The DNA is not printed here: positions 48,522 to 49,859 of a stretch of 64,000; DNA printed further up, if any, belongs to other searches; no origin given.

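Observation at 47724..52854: Heterodisulfide-reductase-like redox module (hdrC-hdrB-hdrA-hdrD-like + amidohydrolase) embedded inside a pseudaminic acid operon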

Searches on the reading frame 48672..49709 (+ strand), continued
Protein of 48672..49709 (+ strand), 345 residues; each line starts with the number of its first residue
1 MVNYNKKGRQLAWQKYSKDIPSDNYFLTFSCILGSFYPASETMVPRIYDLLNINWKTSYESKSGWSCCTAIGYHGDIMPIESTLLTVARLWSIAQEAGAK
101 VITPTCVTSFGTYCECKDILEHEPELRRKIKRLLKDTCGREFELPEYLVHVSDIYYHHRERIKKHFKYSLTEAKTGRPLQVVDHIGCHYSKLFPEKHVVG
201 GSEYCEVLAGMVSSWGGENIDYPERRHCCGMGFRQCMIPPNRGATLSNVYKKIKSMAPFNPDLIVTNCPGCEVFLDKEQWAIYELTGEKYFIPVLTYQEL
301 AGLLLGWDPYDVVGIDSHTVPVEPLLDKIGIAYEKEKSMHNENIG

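Call 25: find_related_loci(query=A1, collection=genome_contigs, flank=10000)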
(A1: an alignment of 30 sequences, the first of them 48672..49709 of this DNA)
Query A1 (345 aa) in genome_contigs; peptide patterns used: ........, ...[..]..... (x = any residue, [..] = any of these).
149 stretches matched a pattern; 142 encode a relative of the query (tblastn E <= 1e-3); the best 80 are kept; 80 distinct loci.
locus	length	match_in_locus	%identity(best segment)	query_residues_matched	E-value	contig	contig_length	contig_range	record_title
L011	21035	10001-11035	86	1-345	0e+0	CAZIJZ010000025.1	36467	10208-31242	MAG TPA_asm: uncultured Smithella sp. isolate SRP294416_co1_273 genome assembly, contig: NODE_1928_length_36467_cov_69.4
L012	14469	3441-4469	90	1-343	0e+0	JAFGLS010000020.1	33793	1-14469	MAG: Syntrophaceae bacterium isolate Zod_Metabat.41 k87_860173, whole genome shotgun sequence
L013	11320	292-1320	80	1-343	0e+0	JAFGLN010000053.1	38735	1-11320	MAG: Deltaproteobacteria bacterium isolate Zod_Metabat.402 k87_5088443, whole genome shotgun sequence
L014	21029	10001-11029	79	1-343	0e+0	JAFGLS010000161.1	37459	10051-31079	MAG: Syntrophaceae bacterium isolate Zod_Metabat.41 k87_8561086, whole genome shotgun sequence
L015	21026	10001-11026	78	1-342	0e+0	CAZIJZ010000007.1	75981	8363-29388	MAG TPA_asm: uncultured Smithella sp. isolate SRP294416_co1_273 genome assembly, contig: NODE_378_length_75981_cov_62.78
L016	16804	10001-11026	76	1-342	0e+0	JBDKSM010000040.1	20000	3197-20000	MAG: Syntrophaceae bacterium isolate 6_bin.182 c_000000224636, whole genome shotgun sequence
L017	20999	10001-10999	73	7-338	0e+0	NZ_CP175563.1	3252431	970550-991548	Syntrophus buswellii strain DM-2 chromosome, complete genome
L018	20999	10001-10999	73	7-338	0e+0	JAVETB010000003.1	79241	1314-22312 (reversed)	MAG: Syntrophus sp. (in: bacteria) isolate BF1_8 scaffold_528_c1_biofilm_2017, whole genome shotgun sequence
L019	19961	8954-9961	67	4-338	4e-168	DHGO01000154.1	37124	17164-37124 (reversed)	MAG TPA_asm: Deltaproteobacteria bacterium UBA4796 UBA4796_contig_28094, whole genome shotgun sequence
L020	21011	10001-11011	63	3-338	1e-157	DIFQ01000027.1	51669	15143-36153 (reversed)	MAG TPA_asm: Syntrophaceae bacterium UBA5744 UBA5744_contig_934, whole genome shotgun sequence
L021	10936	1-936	69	24-334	1e-155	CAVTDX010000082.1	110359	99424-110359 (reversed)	MAG: uncultured delta proteobacterium isolate MFD01112.bin.2.43 genome assembly, contig: contig_53161, whole genome shot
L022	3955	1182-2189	61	4-338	2e-149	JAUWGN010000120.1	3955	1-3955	MAG: Dehalococcoidia bacterium isolate CSMAG_2243 CSMAG_2243_k141_399462_length_3955_cov_7.0000, whole genome shotgun se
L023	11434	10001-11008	62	4-338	9e-145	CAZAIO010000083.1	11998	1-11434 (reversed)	MAG TPA_asm: uncultured Dehalococcoidales bacterium isolate binchicken_co129_861 genome assembly, contig: NODE_16632_len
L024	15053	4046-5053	60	4-338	7e-144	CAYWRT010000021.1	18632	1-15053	MAG TPA_asm: uncultured Dehalococcoidaceae bacterium isolate SRP214966_co4_508 genome assembly, contig: NODE_2519_length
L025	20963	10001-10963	60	17-337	9e-138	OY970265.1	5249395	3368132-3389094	MAG: uncultured Acidobacteriota bacterium isolate MFD01476.bin.1.56 genome assembly, chromosome: 1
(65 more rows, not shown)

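Call 31: search_protein_families(library=pfam, proteins=[L003:13771-15378:+, L003:15375-16685:+, L017:14910-16049:+, L017:3579-5273:+, L011:268-1443:+, L011:2123-3376:+, L011:14983-16272:+, L019:13242-14810:+, L021:4415-5629:+, L020:11071-12636:+], max_evalue=0.001)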
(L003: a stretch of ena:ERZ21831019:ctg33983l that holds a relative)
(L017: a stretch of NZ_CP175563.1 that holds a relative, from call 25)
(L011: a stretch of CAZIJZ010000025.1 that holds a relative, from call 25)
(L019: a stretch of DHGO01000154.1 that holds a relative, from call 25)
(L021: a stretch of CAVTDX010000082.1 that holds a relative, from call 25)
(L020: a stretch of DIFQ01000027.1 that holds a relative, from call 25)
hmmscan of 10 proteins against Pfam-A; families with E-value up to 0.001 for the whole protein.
L003:13771-15378:+ (535 aa): 0 families

L003:15375-16685:+ (436 aa): 2 families
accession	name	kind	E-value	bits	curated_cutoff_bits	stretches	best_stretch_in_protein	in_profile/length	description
PF02784.22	Orn_Arg_deC_N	-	4.9e-38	131.4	23.4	1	44-291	3-246/247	Pyridoxal-dependent decarboxylase, pyridoxal binding domain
PF00278.28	Orn_DAP_Arg_deC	-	1e-11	45.4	23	1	243-387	5-95/95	Pyridoxal-dependent decarboxylase, C-terminal sheet domain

L017:14910-16049:+ (379 aa): 2 families
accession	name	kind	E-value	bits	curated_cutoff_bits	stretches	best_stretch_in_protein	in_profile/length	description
PF00583.31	Acetyltransf_1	-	1.9e-06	28.6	20.7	0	232-328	20-116/116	Acetyltransferase (GNAT) family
PF13527.13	Acetyltransf_9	-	3.1e-06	27.6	25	1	5-99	2-90/127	Acetyltransferase (GNAT) domain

L017:3579-5273:+ (564 aa): 3 families
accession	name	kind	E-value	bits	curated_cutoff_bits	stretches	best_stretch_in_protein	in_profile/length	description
PF03720.21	UDPG_MGDP_dh_C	-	1.3e-21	77.3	30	1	410-532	1-102/103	UDP-glucose/GDP-mannose dehydrogenase family, UDP binding domain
PF00984.24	UDPG_MGDP_dh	-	6.4e-15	55.5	25.4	1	289-363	2-77/94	UDP-glucose/GDP-mannose dehydrogenase family, central domain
PF03721.20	UDPG_MGDP_dh_N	-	1e-10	41.9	27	1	62-264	3-181/187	UDP-glucose/GDP-mannose dehydrogenase family, NAD binding domain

L011:268-1443:+ (391 aa): 1 family
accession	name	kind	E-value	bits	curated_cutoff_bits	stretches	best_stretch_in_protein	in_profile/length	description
PF01757.29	Acyl_transf_3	-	1.7e-24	86.9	31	1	6-364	2-325/326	Acyltransferase domain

L011:2123-3376:+ (417 aa): 1 family
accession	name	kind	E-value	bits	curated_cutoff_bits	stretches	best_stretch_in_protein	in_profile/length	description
PF02458.20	Transferase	-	1e-15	57.8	22.7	1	8-339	4-349/434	Transferase family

L011:14983-16272:+ (429 aa): 1 family
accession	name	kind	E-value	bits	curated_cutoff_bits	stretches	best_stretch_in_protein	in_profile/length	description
PF02458.20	Transferase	-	1.2e-14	54.3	22.7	1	37-352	19-348/434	Transferase family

L019:13242-14810:+ (522 aa): 0 families

L021:4415-5629:+ (404 aa): 2 families
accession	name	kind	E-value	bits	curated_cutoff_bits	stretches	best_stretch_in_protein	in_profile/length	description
PF00535.33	Glycos_transf_2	-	1.2e-16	61.6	23.3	1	32-191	1-153/168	Glycosyl transferase family 2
PF13641.12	Glyco_tranf_2_3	-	3.8e-07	30.8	27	1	31-149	3-118/230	Glycosyltransferase like family 2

L020:11071-12636:+ (521 aa): 2 families
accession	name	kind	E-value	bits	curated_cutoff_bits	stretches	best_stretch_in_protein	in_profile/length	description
PF03601.19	Cons_hypoth698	-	3.2e-49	167.9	24.5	1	182-485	2-298/304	Conserved hypothetical protein 698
PF03812.18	KdgT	-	5.1e-05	23.3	25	1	196-337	153-290/305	2-keto-3-deoxygluconate permease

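Call 32: search_protein_families(library=ncbifam, proteins=[L004:14377-14946:-, L004:14949-15449:-, L004:15462-16817:-, L004:16921-18288:-, L004:6949-8391:-, L020:11071-12636:+, L003:13771-15378:+], max_evalue=0.001)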
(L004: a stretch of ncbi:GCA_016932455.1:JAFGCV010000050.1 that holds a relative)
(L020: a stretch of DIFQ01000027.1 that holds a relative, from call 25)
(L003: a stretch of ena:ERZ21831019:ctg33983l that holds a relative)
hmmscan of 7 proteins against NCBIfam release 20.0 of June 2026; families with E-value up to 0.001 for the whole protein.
L004:14377-14946:- (189 aa): 26 families (the best 25 are shown)
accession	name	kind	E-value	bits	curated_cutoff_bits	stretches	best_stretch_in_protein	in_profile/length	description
TIGR03846.1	sulfopy_beta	equivalog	7.8e-64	214.9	221.5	1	3-185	1-181/182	sulfopyruvate decarboxylase subunit beta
TIGR03297.1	Ppyr-DeCO2ase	equivalog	1.6e-45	155.7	312.5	1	2-183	172-358/360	phosphonopyruvate decarboxylase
NF004813.0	PRK06163.1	equivalog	1e-43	149.4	240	1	1-186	13-197/202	hypothetical protein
NF005470.0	PRK07064.1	equivalog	2.7e-08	33.3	495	1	29-103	391-466/552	thiamine pyrophosphate-binding protein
NF006591.0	PRK09124.1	equivalog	4.3e-07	28.6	792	1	39-161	403-531/574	ubiquinone-dependent pyruvate dehydrogenase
NF006016.1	PRK08155.1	equivalog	6.3e-07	28.2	870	1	43-109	408-474/554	acetolactate synthase large subunit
NF006524.0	PRK08978.1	equivalog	7.7e-07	27.7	738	1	43-102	400-459/548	acetolactate synthase 2 catalytic subunit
NF005485.1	PRK07092.1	equivalog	2.1e-06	26.9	493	1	38-158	388-517/523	benzoylformate decarboxylase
NF006052.0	PRK08199.1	subfamily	2.5e-06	26.1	539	1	44-103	415-474/559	thiamine pyrophosphate protein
NF005651.0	PRK07418.1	subfamily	2.6e-06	25.9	942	1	43-162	434-562/617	acetolactate synthase large subunit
NF006203.0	PRK08327.1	equivalog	2.8e-06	26.1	456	1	35-104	421-494/571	thiamine pyrophosphate-requiring protein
NF005114.0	PRK06546.1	equivalog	3.2e-06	25.9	893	1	39-157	403-527/578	pyruvate dehydrogenase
NF006122.0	PRK08266.1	subfamily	3.8e-06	25.7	571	1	44-163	402-528/543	hypothetical protein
TIGR00118.1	acolac_lg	equivalog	9.3e-06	24.4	538.35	1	43-110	409-477/557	biosynthetic-type acetolactate synthase large subunit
NF006319.0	PRK08527.1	equivalog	1.6e-05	23.5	905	1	43-102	414-473/565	acetolactate synthase large subunit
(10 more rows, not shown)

L004:14949-15449:- (166 aa): 2 families
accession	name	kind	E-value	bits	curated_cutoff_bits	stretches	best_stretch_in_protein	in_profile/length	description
TIGR03845.1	sulfopyru_alph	equivalog_domain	1e-54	184.7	147.95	1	5-162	2-160/160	sulfopyruvate decarboxylase subunit alpha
TIGR03297.1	Ppyr-DeCO2ase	equivalog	2.9e-29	102.2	312.5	1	15-157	1-150/360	phosphonopyruvate decarboxylase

L004:15462-16817:- (451 aa): 9 families
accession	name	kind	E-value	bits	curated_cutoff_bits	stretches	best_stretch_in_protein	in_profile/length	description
TIGR03844.1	cysteate_syn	equivalog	5.7e-112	374.4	324.9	1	4-423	1-398/398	cysteate synthase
NF006050.0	PRK08197.1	equivalog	1.3e-18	67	303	1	116-410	108-385/406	threonine synthase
NF004996.0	PRK06381.1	equivalog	2.3e-08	33.4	266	1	89-403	23-317/319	threonine synthase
TIGR00260.1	thrC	equivalog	3.1e-07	29.9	167.1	1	85-402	26-333/340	threonine synthase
NF004170.0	PRK05638.1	equivalog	3.5e-06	25.8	421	1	117-407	93-358/442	threonine synthase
NF006390.0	PRK08639.1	equivalog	8e-06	25.1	421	0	116-257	52-190/418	threonine ammonia-lyase IlvA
NF006205.0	PRK08329.1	equivalog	1.2e-05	24.5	358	0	337-404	277-343/347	threonine synthase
NF009130.0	PRK12483.1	subfamily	0.00011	21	801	1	134-269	79-211/521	threonine ammonia-lyase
TIGR01124.1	ilvA_2Cterm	equivalog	0.00097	17.8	411.3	0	133-268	58-190/499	threonine ammonia-lyase, biosynthetic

L004:16921-18288:- (455 aa): 69 families (the best 25 are shown)
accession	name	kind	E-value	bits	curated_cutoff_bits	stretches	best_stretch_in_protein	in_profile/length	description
NF004718.0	PRK06062.1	subfamily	1.9e-142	475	472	1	13-452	17-452/454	hypothetical protein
NF006228.0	PRK08360.1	equivalog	2.5e-107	359.3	608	1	28-452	17-430/443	aspartate aminotransferase family protein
NF004426.0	PRK05769.1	equivalog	4.8e-105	351.9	552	1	34-446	36-437/441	acetyl ornithine aminotransferase family protein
NF005993.0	PRK08117.1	subfamily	4.7e-103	345.1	574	1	21-448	13-429/433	aspartate aminotransferase family protein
NF005375.0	PRK06917.1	equivalog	1.9e-102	343.3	535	1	21-446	4-436/448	aspartate aminotransferase family protein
NF005683.0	PRK07481.1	subfamily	2.9e-99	333.1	575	1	18-447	9-448/453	hypothetical protein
NF045634.1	LeuMetRace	equivalog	7.4e-96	321.5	800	1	27-447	16-425/432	leucine/methionine racemase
NF005102.0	PRK06541.1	equivalog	1.3e-93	314.1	574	1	35-447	35-454/460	aspartate aminotransferase family protein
NF005812.0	PRK07678.1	subfamily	3.4e-93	312.7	488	1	34-446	29-447/451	aminotransferase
NF005447.0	PRK07036.1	equivalog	2e-92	310.3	618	1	11-450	9-456/468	aminotransferase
NF005685.0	PRK07483.1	equivalog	4.3e-92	309.3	485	1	34-447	12-436/444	aspartate aminotransferase family protein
NF005682.0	PRK07480.1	subfamily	2e-91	307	510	1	11-449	9-452/459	aminotransferase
NF049939.1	HyAminethphonNHLyPbfA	equivalog_domain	1.3e-88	297.4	525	1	37-446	46-439/442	(R)-1-hydroxy-2-aminoethylphosphonate ammonia-lyase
NF004755.0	PRK06082.1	equivalog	2.5e-87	293.2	467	1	37-448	57-451/459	aspartate aminotransferase family protein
NF004767.0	PRK06105.1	subfamily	5.8e-87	292.1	517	1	31-447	27-448/460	aminotransferase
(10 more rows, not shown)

L004:6949-8391:- (480 aa): 4 families
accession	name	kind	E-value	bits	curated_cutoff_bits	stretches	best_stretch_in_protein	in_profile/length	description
TIGR01536.1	asn_synth_AEB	equivalog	9.3e-09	34.8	267.1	1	27-192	154-318/517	asparagine synthase (glutamine-hydrolyzing)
NF006949.0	PRK09431.1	equivalog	1.7e-06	26.9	499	1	106-192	207-303/554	asparagine synthase B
NF033561.1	macrolact_Ik_Al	subfamily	8.2e-06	24.7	300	1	22-193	106-280/561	albusnodin/ikarugamycin family macrolactam cyclase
TIGR03108.1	eps_aminotran_1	hypoth_equivalog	0.001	17.9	816.9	0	24-183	151-314/628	XrtA/PEP-CTERM system amidotransferase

L020:11071-12636:+ (521 aa): 1 family
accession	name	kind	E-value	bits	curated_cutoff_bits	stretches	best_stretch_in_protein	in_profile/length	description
TIGR00698.1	TIGR00698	subfamily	1.8e-26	93.1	232.6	1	188-491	12-312/335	YeiH family putative sulfate export transporter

L003:13771-15378:+ (535 aa): 0 families

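Call 65: search_protein_families(library=pfam, alignment_id=A3, max_evalue=0.0001)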
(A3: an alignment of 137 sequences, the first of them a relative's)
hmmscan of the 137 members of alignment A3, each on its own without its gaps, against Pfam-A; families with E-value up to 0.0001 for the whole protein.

A. member 1, L001:20-538:+ (172 aa): 1 family
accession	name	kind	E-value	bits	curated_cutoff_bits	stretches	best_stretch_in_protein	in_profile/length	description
PF01041.23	DegT_DnrJ_EryC1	-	1.3e-36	127.1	19.8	1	1-171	183-359/360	DegT/DnrJ/EryC1/StrS aminotransferase family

B. families by the number of members that match (of 137 scanned): 115 families (the first 25 are shown)
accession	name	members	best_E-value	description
PF00132.30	Hexapep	14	9.9e-34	Bacterial transferase hexapeptide (six repeats)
PF25084.1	LbH_EIF2B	14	1.3e-14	EIF2B subunit epsilon LbH domain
PF14602.12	Hexapep_2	10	2e-12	Hexapeptide repeat of succinyl-transferase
PF25087.1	GMPPB_C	7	6.9e-08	GMPPB C-terminal domain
PF01041.23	DegT_DnrJ_EryC1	5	8.3e-108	DegT/DnrJ/EryC1/StrS aminotransferase family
PF13440.11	Polysacc_synt_3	5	3.2e-20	Polysaccharide biosynthesis protein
PF01943.22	Polysacc_synt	5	8.5e-13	Polysaccharide biosynthesis protein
PF13527.13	Acetyltransf_9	5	5.8e-09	Acetyltransferase (GNAT) domain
PF01408.29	GFO_IDH_MocA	4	5.9e-25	Oxidoreductase family, NAD-binding Rossmann fold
PF13489.12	Methyltransf_23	4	3.6e-18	Methyltransferase domain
PF13649.12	Methyltransf_25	4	6.5e-18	Methyltransferase domain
PF22725.1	GFO_IDH_MocA_C3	4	2.4e-17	GFO/IDH/MocA C-terminal domain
PF08241.18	Methyltransf_11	4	9.2e-17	Methyltransferase domain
PF03102.20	NeuB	3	7e-98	NeuB family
PF13847.12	Methyltransf_31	3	4.8e-15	Methyltransferase domain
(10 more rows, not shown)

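Call 66: search_protein_families(library=ncbifam, proteins=[L019:14945-15394:+, L019:15405-15842:+, L019:13242-14810:+], max_evalue=0.01)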
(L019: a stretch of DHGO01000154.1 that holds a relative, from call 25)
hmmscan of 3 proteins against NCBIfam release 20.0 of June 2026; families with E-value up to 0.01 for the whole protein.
L019:14945-15394:+ (149 aa): 0 families

L019:15405-15842:+ (145 aa): 0 families

L019:13242-14810:+ (522 aa): 0 families

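Call 73: search_solved_structures(query=L015:11690-13390:+, max_evalue=1e-20)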
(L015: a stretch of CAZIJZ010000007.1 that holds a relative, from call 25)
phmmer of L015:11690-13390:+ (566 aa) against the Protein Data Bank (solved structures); distinct sequences matched with E-value up to 1e-20: 75 (the best 60 are shown).
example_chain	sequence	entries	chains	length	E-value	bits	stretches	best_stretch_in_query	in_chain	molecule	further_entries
6pfz_D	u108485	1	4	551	8.4e-136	457.1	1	7-560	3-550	NADH oxidase (NoxA-3)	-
3icr_A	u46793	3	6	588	2.9e-96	326.6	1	5-558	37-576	Coenzyme A-Disulfide Reductase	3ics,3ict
3nta_A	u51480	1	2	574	4.9e-93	315.9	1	5-557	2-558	FAD-dependent pyridine nucleotide-disulphide oxidoreductase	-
4ocg_A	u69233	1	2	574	7.6e-93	315.3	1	5-557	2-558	FAD-dependent pyridine nucleotide-disulphide oxidoreductase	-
3ntd_A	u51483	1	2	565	1.2e-91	311.3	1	5-556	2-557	FAD-dependent pyridine nucleotide-disulphide oxidoreductase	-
3iwa_A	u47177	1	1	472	1.3e-91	311.1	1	5-463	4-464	FAD-dependent pyridine nucleotide-disulphide oxidoreductase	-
3nt6_A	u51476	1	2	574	3.1e-90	306.6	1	5-557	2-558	FAD-dependent pyridine nucleotide-disulphide oxidoreductase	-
8a56_A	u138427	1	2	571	6.1e-84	285.9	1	5-547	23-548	Coenzyme A-persulfide reductase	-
3cgb_A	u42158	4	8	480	5.1e-69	236.6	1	7-447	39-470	Pyridine nucleotide-disulfide oxidoreductase, class I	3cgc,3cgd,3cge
5l1n_A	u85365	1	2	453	3e-67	230.8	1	4-456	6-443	Coenzyme A disulfide reductase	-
6ruz_A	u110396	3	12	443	3.5e-67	230.5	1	5-452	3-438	NADH oxidase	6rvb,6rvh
4fx9_A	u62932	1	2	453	6.9e-67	229.6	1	4-456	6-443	Coenzyme A disulfide reductase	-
3kd9_A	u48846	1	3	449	1e-66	229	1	4-457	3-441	Coenzyme A disulfide reductase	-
1nhr_A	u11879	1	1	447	6.3e-59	203.3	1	6-444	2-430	NADH PEROXIDASE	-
1joa_A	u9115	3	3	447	8.7e-59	202.8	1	6-444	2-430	NADH PEROXIDASE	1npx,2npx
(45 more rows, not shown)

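Call 74: search_solved_structures(query=L015:8993-9946:+, max_evalue=0.001)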
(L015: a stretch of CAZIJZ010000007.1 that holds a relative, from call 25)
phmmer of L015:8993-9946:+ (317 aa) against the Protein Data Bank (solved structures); distinct sequences matched with E-value up to 0.001: 3.
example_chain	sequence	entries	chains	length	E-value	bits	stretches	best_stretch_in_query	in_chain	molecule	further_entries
2p4z_A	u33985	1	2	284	6.9e-20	74.6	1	48-291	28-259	Metal-dependent hydrolases of the beta-lactamase superfamily II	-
3h3e_A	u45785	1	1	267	1.7e-17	66.8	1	50-314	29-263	uncharacterized protein Tm1679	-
7dck_A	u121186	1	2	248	5.5e-13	52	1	212-297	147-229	Lactamase_B domain-containing protein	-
